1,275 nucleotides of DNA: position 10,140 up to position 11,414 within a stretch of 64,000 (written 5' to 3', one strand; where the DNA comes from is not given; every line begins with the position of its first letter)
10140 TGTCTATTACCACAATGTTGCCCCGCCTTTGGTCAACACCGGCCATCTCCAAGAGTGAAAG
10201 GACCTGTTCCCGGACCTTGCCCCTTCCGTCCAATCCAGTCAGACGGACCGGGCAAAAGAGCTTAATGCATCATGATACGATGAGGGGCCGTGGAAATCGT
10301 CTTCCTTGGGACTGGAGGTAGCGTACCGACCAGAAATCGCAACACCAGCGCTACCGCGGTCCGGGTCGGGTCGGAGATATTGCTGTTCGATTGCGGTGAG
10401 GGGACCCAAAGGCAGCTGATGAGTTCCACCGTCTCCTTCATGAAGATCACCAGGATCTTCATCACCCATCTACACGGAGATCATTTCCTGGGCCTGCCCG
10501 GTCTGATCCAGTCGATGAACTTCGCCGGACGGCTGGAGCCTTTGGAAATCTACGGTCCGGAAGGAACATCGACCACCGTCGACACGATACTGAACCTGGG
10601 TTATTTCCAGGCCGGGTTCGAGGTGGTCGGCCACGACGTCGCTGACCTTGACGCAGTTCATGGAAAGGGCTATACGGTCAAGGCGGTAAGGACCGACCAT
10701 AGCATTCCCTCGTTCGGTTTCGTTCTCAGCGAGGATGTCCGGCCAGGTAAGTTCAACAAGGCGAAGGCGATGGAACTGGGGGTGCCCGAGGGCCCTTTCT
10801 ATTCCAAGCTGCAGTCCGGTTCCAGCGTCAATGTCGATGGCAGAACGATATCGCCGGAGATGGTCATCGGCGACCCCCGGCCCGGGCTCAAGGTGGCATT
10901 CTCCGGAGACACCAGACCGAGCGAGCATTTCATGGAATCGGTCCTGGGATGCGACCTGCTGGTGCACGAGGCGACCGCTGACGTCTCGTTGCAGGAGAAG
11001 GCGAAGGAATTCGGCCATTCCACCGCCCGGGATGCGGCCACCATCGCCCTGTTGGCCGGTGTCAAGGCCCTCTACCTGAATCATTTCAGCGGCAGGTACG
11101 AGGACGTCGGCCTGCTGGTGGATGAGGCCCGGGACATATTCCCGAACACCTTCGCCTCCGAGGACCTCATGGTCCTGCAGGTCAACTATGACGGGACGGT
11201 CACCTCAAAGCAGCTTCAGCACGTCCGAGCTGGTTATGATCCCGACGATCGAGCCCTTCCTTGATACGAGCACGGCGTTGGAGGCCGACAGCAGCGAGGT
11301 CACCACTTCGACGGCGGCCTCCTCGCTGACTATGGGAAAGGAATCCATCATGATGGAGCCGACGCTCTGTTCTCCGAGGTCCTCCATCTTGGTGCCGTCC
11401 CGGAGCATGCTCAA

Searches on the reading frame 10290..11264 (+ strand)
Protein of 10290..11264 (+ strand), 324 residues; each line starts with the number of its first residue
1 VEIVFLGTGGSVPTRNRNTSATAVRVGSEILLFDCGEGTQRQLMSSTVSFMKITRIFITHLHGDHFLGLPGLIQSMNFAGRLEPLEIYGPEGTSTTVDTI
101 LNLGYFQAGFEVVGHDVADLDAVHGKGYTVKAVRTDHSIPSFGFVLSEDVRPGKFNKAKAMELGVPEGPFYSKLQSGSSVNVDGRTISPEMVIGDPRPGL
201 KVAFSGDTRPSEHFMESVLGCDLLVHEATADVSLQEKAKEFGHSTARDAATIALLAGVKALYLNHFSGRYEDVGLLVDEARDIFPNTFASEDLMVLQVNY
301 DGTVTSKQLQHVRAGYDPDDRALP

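Call 7: search_protein_families(library=pfam, proteins=[window:10290-11264:+], max_evalue=0.1)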
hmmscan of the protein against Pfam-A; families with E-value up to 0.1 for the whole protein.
window:10290-11264:+ (324 aa): 4 families
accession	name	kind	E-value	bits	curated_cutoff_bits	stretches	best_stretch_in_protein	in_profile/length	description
PF12706.13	Lactamase_B_2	-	6.6e-15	55.7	27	2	31-146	3-130/200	Beta-lactamase superfamily domain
PF00753.33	Lactamase_B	-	3.9e-10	40.4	22.7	1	17-93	4-84/196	Metallo-beta-lactamase superfamily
PF13691.12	Lactamase_B_4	-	1.6e-07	31.3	27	1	22-65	15-60/63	tRNase Z endonuclease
PF23023.1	Anti-Pycsar_Apyc1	-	1.6e-05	25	50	1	2-70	4-71/250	Anti-Pycsar protein Apyc1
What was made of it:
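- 10290..11264 (+): rnz (RNase Z, metallo-beta-lactamase fold), the gene that directly follows the MFS gene in genomes with an empty site. Pfam Lactamase_B_2 and tRNase Z (call 7).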

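Call 11: find_encoding_contigs(protein=window:10290-11264:+, flank=6000, max_places=10)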
Protein window:10290-11264:+ (324 aa): 1 contig read that carries it; 1 place shown.
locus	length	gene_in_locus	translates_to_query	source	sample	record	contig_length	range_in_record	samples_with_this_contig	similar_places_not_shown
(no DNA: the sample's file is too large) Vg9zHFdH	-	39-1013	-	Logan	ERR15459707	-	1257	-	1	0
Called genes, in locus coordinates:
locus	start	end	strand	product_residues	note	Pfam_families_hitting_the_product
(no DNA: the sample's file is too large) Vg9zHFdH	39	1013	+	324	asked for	PF13691:Lactamase_B_4 (weak), PF23023:Anti-Pycsar_Apyc1, PF00753:Lactamase_B, PF12706:Lactamase_B_2 (weak)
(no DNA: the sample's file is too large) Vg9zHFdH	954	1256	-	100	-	?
